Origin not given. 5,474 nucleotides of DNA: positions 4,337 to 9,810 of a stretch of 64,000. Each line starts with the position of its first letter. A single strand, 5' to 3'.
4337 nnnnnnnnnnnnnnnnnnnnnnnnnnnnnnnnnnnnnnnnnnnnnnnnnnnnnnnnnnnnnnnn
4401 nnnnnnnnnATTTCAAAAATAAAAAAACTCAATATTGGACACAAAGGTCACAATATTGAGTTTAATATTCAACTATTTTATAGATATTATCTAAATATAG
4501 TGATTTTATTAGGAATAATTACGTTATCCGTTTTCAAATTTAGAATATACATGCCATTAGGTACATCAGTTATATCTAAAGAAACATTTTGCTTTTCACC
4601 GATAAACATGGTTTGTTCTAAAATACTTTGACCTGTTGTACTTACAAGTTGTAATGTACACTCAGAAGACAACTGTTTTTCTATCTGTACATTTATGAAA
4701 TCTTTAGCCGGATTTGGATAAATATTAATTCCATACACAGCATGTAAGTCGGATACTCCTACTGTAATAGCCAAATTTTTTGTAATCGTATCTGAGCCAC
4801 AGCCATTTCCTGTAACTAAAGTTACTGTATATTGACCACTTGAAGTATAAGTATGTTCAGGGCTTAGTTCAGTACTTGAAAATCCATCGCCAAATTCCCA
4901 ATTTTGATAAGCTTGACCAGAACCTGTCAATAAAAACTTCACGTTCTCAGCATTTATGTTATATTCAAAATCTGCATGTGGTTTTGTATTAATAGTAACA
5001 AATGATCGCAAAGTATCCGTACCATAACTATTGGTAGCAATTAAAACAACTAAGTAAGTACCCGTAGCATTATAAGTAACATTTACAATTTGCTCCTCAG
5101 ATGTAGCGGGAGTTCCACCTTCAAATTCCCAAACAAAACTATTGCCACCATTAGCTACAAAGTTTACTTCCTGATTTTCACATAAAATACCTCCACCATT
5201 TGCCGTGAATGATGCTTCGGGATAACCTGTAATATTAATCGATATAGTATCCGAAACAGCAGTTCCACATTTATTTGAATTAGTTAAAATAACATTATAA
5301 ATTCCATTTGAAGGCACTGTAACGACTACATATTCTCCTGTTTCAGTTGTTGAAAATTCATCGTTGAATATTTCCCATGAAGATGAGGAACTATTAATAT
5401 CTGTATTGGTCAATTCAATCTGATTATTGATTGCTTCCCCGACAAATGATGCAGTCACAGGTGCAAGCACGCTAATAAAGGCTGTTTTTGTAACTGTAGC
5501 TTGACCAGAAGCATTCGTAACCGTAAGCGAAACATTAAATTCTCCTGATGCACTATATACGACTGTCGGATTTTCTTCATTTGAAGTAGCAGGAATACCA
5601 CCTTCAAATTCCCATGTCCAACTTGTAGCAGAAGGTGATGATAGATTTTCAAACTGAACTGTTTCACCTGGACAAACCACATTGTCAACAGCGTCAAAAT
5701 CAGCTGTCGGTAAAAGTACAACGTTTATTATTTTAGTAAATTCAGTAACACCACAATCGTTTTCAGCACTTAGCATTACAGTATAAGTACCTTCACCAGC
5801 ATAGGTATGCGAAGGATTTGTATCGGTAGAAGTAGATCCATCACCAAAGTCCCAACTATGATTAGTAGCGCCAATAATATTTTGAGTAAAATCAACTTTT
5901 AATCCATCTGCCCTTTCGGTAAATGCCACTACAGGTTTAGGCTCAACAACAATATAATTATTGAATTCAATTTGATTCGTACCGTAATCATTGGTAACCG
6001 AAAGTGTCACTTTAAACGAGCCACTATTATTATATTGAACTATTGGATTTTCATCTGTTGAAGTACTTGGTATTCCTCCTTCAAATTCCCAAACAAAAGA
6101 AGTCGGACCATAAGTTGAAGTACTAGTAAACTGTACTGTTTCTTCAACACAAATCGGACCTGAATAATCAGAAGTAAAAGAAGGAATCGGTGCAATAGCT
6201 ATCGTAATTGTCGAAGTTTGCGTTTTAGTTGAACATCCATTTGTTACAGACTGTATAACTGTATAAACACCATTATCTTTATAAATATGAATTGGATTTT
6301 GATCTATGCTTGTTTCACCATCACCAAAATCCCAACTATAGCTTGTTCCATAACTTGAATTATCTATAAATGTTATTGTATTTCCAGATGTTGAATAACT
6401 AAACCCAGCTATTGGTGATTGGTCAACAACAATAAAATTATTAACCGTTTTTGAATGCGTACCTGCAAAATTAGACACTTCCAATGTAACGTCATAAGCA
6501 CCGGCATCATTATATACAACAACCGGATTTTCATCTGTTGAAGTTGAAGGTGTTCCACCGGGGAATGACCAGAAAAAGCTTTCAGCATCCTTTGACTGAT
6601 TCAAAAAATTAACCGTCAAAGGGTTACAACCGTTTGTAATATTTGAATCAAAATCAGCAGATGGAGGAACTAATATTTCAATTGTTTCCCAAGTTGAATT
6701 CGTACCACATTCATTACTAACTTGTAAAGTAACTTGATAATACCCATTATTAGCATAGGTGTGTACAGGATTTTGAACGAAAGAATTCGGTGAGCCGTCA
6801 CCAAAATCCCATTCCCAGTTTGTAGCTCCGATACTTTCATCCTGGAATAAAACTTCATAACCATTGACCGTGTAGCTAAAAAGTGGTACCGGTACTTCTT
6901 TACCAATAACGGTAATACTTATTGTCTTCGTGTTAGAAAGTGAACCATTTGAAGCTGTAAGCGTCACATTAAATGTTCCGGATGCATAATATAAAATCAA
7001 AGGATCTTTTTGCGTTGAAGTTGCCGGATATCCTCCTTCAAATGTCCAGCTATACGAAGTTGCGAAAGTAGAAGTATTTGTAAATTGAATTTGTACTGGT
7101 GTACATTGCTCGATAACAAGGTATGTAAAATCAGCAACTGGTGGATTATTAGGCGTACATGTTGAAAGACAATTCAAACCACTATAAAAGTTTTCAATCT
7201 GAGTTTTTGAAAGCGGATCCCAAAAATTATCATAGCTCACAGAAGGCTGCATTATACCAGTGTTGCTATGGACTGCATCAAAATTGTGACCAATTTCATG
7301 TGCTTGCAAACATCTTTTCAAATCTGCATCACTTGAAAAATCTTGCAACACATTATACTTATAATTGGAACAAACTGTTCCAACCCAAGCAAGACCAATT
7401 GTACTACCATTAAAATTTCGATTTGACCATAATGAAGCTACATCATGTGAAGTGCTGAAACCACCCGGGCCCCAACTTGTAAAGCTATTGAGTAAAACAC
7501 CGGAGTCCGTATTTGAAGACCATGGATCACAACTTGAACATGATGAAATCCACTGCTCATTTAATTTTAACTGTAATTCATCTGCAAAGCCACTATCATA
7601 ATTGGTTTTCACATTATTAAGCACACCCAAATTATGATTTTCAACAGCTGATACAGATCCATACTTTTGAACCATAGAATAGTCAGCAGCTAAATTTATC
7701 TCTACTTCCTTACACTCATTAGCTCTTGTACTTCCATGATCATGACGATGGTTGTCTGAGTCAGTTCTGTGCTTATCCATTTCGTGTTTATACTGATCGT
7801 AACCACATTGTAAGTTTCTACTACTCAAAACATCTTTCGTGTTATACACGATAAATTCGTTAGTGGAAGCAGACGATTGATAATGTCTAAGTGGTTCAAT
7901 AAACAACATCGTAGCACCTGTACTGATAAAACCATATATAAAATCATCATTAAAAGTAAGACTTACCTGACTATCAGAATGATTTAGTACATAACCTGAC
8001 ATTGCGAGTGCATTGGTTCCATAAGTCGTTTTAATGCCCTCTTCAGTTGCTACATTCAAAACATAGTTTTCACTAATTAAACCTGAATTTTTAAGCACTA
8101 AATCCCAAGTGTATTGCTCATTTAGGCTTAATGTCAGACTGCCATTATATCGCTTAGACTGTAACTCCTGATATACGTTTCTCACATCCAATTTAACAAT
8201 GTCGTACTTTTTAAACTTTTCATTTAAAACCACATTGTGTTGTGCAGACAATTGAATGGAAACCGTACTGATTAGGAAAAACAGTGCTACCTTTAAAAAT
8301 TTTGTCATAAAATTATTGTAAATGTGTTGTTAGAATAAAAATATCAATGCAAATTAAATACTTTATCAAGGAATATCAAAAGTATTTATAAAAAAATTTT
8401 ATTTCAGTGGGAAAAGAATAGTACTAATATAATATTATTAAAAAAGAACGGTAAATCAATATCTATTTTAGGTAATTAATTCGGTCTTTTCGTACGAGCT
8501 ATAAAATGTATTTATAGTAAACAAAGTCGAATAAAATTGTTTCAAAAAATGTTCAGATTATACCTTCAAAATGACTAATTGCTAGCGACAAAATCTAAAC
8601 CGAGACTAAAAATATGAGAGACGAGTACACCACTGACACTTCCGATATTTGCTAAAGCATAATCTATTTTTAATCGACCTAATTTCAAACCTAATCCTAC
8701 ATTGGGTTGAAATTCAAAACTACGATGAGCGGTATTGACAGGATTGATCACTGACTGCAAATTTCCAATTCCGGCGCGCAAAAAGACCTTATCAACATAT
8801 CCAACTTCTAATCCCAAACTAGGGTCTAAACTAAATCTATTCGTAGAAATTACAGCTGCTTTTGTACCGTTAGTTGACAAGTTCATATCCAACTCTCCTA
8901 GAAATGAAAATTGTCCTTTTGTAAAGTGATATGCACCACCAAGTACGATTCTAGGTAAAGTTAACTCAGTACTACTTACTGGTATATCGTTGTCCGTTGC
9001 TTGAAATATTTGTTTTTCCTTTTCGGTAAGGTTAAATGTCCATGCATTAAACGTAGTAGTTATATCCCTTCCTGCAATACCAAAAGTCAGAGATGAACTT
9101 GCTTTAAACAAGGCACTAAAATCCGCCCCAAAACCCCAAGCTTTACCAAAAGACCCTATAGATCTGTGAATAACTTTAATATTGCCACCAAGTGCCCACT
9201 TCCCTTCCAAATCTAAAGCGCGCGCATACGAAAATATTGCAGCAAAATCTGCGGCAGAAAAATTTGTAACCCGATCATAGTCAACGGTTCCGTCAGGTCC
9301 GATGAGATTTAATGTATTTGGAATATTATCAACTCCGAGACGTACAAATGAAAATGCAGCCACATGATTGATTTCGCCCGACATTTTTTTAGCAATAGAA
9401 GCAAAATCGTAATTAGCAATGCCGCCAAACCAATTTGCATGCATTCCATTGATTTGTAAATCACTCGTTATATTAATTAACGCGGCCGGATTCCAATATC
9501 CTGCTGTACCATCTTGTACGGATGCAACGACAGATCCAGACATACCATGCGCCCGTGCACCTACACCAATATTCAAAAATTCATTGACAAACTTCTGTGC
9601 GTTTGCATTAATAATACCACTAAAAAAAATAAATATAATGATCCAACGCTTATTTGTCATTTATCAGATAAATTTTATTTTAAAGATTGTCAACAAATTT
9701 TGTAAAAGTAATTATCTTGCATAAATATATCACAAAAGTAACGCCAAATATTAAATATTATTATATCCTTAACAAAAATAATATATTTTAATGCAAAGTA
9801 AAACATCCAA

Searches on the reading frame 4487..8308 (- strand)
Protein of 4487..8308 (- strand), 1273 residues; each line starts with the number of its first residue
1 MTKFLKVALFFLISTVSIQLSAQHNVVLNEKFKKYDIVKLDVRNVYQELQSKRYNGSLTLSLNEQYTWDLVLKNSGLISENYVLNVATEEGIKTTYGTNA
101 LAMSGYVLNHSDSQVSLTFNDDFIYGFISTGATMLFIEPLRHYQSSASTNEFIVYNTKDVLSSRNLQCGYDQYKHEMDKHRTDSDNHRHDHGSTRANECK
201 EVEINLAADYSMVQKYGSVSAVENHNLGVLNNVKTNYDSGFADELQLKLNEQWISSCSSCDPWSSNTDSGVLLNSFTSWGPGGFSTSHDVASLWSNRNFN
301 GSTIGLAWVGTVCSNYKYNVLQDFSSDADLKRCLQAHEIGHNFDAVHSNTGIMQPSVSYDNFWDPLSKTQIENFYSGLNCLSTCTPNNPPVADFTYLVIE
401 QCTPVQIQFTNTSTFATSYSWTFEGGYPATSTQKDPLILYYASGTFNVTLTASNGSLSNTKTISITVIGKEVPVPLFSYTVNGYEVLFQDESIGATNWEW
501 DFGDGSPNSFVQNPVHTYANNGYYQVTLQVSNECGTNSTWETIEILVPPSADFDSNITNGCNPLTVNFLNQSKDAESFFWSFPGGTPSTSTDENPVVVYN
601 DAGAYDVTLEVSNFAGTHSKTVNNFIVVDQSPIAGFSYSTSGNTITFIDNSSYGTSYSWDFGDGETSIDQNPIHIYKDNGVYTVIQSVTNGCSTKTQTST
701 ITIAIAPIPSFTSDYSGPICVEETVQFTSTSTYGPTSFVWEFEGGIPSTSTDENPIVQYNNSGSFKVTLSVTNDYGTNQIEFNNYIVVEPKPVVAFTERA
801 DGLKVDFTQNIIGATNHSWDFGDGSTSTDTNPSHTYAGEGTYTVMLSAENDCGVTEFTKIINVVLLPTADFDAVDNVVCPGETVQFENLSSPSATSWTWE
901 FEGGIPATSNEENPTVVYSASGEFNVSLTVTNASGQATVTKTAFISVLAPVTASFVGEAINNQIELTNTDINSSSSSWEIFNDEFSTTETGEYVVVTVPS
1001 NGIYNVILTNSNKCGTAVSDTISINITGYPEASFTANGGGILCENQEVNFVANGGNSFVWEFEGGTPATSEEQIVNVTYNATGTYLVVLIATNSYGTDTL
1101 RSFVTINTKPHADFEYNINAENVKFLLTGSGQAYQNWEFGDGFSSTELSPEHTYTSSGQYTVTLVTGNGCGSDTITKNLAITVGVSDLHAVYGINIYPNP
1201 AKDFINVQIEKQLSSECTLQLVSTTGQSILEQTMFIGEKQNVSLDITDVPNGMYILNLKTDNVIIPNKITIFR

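Call 10: search_protein_families(library=ncbifam, proteins=[window:4487-8308:-], max_evalue=0.00001)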
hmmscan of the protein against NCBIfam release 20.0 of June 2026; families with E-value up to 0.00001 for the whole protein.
window:4487-8308:- (1273 aa): 2 families
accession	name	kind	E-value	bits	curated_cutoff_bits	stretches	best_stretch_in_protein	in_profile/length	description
TIGR00864.1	PCC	subfamily_domain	3.8e-23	80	1861.4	2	593-956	1019-1399/2700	polycystin cation channel protein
TIGR04183.1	Por_Secre_tail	domain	8.5e-09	35.3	23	1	1196-1269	1-69/72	T9SS type A sorting domain-containing protein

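Call 49: search_protein_families(library=pfam, proteins=[window:4487-8308:-], max_evalue=0.001)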
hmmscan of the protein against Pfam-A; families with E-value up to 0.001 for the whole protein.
window:4487-8308:- (1273 aa): 11 families
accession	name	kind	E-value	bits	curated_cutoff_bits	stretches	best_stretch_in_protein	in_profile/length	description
PF18911.6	PKD_4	-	6.9e-103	337.3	27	9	812-863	32-83/85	PKD domain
PF00801.26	PKD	-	7.1e-82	269.9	23.5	9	872-942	5-77/80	PKD domain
PF13688.12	Reprolysin_5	-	2.8e-16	60.8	27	1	201-350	4-160/196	Metallo-peptidase family M12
PF13583.11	Reprolysin_4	-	6.5e-13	49.2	22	1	202-350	5-154/203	Metallo-peptidase family M12B Reprolysin-like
PF18962.6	Por_Secre_tail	-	5e-12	46.4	27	1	1196-1271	1-75/75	Secretion system C-terminal sorting domain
PF13574.12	Reprolysin_2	-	3.5e-11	43.8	27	1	222-353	4-147/195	Metallo-peptidase family M12B Reprolysin-like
PF13582.12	Reprolysin_3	-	1e-07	33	22.4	1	264-348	38-123/123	Metallo-peptidase family M12B Reprolysin-like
PF01421.25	Reprolysin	-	2e-07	31.7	20.8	1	202-346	3-146/200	Reprolysin (M12B) family zinc metalloprotease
PF18981.6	InlK_D3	-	3.3e-07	30.7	25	0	590-623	37-70/75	Internalin K domain (D3/D4)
PF19408.5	PKD_6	-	4e-07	30.7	25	0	877-941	13-79/82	PKD-like domain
PF13027.11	DUF3888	-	0.00085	20.1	22.2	0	598-627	40-69/87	Protein of unknown function (DUF3888)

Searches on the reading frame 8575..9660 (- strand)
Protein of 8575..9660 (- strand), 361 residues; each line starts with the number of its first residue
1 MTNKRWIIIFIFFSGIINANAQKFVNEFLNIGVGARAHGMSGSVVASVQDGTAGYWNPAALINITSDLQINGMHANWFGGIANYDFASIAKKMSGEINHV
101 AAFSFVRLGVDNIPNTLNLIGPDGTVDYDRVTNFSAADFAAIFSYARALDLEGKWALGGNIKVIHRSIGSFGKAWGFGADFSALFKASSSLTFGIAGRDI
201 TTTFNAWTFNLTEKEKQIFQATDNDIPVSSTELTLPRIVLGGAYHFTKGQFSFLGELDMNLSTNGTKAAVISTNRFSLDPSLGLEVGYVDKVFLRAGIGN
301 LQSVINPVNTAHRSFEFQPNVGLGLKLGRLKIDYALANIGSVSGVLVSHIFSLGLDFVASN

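Call 10: search_protein_families(library=ncbifam, proteins=[window:8575-9660:-], max_evalue=0.00001)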
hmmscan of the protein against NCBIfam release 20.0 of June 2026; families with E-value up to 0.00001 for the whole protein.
window:8575-9660:- (361 aa): 3 families
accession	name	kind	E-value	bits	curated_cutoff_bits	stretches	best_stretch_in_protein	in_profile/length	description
NF052325.1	PorVQ2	equivalog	1.5e-125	418.8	325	1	15-357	16-353/354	putative type IX sorting system protein PorV2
NF033709.1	PorV_fam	subfamily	5.7e-27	95.2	90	1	27-357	5-326/326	PorV/PorQ family protein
NF033711.1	T9SS_PorQ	equivalog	1.6e-17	63.5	220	1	7-345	5-326/335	type IX secretion system protein PorQ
